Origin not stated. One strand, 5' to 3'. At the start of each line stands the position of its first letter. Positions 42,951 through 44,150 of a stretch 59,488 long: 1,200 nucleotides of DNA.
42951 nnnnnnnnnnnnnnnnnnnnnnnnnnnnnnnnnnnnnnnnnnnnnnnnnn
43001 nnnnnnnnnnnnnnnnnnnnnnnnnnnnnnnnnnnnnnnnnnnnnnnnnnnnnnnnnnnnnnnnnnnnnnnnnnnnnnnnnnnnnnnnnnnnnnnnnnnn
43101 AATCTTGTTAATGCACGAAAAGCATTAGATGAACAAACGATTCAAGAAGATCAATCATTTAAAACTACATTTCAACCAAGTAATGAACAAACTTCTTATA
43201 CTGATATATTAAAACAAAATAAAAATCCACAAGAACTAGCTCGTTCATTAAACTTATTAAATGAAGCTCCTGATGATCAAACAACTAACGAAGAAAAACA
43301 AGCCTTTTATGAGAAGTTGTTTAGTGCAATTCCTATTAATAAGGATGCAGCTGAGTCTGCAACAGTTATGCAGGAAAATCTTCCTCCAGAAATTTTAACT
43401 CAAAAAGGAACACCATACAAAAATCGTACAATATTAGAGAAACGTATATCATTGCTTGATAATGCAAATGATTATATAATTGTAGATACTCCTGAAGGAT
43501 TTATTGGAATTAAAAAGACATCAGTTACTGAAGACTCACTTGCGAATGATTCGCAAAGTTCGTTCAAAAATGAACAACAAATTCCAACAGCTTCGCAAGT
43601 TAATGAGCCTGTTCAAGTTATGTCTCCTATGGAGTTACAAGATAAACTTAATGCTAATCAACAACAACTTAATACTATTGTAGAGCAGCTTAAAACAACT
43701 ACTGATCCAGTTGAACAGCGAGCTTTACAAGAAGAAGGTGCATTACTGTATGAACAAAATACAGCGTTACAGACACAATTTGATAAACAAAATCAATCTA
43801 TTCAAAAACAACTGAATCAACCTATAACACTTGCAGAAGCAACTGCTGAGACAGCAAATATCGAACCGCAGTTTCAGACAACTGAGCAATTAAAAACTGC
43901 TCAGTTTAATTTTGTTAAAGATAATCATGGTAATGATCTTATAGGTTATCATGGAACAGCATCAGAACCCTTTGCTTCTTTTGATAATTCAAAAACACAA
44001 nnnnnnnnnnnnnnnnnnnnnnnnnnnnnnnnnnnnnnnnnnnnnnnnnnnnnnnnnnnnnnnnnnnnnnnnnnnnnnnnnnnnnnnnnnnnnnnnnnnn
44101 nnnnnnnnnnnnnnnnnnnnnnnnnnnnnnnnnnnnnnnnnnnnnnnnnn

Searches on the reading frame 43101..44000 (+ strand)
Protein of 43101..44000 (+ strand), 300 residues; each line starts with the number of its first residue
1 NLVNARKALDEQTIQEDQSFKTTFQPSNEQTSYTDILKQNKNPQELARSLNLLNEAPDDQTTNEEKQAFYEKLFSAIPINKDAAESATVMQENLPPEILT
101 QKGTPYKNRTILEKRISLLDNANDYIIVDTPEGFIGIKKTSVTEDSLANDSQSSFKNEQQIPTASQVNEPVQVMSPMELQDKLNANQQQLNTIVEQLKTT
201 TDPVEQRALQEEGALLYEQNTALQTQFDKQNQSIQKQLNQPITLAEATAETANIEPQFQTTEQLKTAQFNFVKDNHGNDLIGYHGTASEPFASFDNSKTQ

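Call 68: find_related_loci(query=window:43101-44000:+, collection=viral_contigs, flank=3000)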
Query window:43101-44000:+ (300 aa) in viral_contigs; peptide patterns used: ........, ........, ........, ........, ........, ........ (x = any residue, [..] = any of these).
48 stretches matched a pattern, but none encodes a relative of the query by tblastn (E <= 1e-3).
